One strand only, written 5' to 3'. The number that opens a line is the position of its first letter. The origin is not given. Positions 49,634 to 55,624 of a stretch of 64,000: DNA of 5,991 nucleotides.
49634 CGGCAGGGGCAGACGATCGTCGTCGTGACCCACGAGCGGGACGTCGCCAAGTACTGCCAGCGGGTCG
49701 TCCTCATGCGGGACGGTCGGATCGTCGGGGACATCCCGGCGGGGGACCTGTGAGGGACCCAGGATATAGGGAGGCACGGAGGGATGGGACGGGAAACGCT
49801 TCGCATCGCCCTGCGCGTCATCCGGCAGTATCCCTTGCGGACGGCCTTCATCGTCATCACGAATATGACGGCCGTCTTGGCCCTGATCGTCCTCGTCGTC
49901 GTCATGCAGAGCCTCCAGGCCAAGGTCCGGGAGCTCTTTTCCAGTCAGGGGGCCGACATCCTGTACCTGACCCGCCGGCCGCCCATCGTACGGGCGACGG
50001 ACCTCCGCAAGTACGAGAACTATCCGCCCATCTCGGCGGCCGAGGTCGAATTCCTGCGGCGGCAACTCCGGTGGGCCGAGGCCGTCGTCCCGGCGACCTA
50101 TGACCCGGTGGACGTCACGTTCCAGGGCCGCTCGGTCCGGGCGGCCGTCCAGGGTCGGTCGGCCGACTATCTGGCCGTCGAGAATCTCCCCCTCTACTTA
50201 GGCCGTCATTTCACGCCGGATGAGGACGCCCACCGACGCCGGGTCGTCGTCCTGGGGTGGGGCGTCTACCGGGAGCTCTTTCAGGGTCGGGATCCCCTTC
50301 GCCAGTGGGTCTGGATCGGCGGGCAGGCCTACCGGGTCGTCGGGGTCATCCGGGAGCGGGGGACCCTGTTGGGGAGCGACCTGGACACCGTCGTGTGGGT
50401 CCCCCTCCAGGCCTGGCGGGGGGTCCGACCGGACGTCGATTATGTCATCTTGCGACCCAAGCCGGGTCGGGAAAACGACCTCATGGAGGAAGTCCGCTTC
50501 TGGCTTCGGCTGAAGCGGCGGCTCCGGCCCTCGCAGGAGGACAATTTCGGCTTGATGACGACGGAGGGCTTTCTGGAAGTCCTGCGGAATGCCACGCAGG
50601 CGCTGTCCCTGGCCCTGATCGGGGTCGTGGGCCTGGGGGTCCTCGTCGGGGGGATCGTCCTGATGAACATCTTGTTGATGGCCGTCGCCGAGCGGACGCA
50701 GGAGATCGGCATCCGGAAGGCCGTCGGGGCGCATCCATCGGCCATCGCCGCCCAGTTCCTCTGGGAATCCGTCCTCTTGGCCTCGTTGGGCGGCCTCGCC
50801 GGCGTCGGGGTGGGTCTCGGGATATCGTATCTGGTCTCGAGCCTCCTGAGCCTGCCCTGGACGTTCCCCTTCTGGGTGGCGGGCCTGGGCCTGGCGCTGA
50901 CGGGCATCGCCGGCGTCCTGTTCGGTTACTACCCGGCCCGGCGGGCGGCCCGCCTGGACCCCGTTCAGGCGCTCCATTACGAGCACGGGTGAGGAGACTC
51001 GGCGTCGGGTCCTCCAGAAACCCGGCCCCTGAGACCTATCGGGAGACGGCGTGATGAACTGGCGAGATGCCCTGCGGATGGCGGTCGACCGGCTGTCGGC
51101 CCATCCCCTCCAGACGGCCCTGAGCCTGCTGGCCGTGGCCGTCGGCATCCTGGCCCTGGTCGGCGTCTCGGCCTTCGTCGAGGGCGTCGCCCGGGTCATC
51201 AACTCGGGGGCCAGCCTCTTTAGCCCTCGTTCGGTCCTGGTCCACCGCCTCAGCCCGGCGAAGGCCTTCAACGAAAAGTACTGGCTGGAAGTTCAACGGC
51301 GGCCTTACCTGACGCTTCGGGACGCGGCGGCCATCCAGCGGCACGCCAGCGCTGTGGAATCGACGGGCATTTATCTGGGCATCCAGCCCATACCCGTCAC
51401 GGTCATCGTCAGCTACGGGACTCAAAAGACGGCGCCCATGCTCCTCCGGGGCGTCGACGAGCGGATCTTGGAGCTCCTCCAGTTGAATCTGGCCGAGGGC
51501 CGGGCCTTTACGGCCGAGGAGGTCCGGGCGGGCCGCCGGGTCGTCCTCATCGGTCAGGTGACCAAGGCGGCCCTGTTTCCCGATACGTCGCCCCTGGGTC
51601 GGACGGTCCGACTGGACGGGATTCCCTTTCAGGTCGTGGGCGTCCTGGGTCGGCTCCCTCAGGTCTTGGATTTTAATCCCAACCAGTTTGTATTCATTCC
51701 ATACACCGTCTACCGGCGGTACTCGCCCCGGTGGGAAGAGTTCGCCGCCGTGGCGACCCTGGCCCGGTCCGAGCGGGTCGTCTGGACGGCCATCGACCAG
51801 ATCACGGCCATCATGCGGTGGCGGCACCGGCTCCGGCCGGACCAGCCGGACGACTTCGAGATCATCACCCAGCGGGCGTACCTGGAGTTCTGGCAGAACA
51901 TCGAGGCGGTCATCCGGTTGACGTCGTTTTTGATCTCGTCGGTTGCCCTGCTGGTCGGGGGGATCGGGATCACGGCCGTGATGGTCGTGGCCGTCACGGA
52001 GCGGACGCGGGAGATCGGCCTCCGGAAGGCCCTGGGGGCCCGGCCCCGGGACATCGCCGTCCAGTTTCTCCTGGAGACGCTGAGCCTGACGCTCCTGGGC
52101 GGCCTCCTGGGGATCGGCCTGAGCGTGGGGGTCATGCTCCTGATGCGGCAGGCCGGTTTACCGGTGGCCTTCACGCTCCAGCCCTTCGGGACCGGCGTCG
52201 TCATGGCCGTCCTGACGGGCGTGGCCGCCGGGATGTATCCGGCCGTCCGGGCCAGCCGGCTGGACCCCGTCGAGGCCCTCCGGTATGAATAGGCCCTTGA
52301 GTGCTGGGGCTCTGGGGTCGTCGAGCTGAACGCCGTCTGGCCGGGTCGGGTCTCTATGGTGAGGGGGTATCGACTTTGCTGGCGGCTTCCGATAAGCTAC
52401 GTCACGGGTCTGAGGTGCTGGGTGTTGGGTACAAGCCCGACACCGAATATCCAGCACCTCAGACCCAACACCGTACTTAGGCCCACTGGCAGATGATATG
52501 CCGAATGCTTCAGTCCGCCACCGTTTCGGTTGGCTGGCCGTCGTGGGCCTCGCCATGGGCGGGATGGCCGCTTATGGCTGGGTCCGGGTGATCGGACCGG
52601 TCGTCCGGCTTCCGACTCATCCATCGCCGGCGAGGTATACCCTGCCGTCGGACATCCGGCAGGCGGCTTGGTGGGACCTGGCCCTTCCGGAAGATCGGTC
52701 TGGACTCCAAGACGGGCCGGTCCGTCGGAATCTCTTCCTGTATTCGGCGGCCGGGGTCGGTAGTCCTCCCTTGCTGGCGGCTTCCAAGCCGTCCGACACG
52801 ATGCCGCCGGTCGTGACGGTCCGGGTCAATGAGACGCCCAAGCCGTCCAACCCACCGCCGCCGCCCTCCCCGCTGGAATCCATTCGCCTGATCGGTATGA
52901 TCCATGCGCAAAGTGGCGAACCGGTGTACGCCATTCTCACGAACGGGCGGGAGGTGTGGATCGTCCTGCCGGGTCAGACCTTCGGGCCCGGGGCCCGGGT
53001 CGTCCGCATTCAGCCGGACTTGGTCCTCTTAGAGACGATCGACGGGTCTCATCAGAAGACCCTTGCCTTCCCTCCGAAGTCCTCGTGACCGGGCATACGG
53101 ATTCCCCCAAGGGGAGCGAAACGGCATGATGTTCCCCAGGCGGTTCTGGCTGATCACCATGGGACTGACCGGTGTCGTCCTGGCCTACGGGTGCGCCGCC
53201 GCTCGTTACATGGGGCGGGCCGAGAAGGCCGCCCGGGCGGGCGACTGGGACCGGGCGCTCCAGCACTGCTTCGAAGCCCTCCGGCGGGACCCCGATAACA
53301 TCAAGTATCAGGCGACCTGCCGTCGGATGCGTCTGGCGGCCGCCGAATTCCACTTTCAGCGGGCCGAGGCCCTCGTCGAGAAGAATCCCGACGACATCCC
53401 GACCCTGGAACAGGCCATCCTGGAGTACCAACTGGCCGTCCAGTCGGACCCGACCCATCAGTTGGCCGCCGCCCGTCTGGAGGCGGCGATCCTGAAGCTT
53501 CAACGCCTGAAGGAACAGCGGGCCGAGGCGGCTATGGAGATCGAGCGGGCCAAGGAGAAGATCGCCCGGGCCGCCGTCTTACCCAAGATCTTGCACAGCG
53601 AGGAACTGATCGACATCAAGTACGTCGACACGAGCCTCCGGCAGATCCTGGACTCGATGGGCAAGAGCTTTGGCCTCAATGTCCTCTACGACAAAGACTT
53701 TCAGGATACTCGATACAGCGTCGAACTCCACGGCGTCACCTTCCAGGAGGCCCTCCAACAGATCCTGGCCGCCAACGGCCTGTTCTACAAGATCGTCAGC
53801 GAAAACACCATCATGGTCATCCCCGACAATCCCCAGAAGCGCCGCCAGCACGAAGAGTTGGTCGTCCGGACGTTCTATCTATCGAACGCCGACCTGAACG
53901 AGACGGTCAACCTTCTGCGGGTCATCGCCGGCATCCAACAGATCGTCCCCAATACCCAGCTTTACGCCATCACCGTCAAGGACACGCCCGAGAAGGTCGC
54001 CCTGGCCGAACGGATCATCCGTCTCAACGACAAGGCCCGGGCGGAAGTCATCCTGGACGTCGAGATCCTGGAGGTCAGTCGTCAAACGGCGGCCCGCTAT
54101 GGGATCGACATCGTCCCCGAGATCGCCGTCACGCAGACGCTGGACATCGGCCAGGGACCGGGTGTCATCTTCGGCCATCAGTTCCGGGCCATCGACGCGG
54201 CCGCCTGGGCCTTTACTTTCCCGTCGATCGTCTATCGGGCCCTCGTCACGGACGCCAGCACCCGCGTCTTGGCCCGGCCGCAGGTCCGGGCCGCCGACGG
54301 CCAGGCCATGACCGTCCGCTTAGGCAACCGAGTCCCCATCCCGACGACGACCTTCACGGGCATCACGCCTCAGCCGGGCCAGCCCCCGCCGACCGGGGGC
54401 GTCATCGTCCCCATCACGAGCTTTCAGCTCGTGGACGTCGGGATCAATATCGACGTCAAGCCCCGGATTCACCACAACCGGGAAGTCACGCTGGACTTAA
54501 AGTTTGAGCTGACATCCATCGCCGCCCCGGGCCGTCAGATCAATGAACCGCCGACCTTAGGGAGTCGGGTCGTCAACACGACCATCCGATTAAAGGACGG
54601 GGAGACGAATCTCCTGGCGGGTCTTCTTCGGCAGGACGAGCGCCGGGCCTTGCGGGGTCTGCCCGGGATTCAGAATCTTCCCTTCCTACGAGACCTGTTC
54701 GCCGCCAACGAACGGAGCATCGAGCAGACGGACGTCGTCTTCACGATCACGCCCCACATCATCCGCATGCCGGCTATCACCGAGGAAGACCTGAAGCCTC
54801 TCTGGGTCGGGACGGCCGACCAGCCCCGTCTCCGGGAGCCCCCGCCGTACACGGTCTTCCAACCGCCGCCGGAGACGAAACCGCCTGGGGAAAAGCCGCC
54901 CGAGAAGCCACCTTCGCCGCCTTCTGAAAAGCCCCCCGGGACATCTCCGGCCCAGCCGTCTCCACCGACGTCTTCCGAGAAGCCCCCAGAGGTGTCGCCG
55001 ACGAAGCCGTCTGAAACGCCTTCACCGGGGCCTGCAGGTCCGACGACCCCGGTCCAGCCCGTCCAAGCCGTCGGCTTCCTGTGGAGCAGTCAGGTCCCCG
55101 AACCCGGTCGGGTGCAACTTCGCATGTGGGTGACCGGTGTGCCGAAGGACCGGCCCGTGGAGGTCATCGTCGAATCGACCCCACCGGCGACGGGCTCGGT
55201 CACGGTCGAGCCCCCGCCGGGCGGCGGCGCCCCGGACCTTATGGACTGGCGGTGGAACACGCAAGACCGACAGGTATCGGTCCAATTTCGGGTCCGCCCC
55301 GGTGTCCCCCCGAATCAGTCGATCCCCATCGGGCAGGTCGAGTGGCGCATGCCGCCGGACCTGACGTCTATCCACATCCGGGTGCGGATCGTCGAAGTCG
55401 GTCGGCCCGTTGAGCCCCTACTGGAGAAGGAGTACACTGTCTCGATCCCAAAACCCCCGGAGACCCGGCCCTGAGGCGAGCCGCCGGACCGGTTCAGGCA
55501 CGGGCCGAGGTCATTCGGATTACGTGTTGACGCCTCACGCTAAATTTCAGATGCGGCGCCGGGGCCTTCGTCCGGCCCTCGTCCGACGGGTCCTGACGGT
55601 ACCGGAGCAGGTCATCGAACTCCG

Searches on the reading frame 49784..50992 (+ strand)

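Call 68: search_protein_families(library=pfam, proteins=[window:49784-50992:+], max_evalue=0.0001)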
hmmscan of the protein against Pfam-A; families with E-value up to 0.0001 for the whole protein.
window:49784-50992:+ (402 aa): 2 families
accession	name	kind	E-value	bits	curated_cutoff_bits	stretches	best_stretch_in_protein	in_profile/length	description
PF12704.14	MacB_PCD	-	1.6e-27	97.6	27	1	25-231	6-197/207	MacB-like periplasmic core domain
PF02687.27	FtsX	-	2e-20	73.5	25.5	1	281-393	3-120/120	FtsX-like permease C-terminal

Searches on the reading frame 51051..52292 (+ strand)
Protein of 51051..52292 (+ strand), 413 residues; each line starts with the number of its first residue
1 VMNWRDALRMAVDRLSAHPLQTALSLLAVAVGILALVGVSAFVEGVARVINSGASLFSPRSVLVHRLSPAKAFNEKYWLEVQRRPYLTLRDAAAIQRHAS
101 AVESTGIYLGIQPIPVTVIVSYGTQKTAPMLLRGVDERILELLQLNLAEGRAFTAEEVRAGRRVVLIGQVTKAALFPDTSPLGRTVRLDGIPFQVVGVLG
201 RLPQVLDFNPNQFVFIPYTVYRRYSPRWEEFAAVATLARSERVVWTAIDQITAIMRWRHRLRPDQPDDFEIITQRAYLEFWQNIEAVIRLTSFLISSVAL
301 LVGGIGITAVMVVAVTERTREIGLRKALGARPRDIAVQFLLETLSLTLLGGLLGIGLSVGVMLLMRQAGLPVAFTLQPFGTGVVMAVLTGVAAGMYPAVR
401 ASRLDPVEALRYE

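Call 68: search_protein_families(library=pfam, proteins=[window:51051-52292:+], max_evalue=0.0001)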
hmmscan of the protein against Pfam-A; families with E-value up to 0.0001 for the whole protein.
window:51051-52292:+ (413 aa): 2 families
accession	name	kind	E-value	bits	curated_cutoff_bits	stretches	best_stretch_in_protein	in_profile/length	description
PF12704.14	MacB_PCD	-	4.2e-32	112.6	27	1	22-253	1-206/207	MacB-like periplasmic core domain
PF02687.27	FtsX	-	3.9e-21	75.8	25.5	1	294-406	2-120/120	FtsX-like permease C-terminal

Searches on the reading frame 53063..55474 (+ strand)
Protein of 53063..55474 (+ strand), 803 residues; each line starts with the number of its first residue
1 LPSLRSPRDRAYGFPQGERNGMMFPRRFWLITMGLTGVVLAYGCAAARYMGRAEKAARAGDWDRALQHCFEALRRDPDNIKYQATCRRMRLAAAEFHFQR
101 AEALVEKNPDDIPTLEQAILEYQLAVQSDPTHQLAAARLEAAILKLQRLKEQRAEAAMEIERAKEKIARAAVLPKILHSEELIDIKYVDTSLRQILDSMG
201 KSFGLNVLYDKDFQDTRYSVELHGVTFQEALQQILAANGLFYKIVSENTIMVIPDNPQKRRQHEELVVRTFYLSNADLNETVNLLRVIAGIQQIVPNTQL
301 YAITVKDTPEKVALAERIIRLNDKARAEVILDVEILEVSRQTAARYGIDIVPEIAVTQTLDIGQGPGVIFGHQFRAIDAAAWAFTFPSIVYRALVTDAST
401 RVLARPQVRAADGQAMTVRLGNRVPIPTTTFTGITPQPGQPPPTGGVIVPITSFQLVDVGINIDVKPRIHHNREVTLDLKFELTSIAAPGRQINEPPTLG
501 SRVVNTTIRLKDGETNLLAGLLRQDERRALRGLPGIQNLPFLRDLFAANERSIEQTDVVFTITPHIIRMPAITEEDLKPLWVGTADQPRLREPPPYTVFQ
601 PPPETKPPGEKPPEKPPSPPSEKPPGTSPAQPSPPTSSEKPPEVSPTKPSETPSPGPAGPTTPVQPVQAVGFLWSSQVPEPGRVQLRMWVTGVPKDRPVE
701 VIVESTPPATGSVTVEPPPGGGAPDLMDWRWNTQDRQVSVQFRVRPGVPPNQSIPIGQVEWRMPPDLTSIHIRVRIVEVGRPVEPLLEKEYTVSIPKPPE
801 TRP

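Call 43: search_protein_families(library=pfam, proteins=[window:53063-55474:+], max_evalue=0.0001)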
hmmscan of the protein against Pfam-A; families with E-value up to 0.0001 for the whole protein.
window:53063-55474:+ (803 aa): 3 families
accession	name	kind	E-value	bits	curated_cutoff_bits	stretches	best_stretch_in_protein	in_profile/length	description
PF00263.26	Secretin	-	1.4e-31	109.8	27.5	1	393-568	1-169/169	Bacterial type II and III secretion system protein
PF03958.22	Secretin_N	-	2.1e-06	28.3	28.2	0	268-327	1-68/69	Bacterial type II/III secretion system short domain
PF07660.19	STN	-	2.7e-06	27.5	28.4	1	205-254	1-51/52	Secretin and TonB N terminus short domain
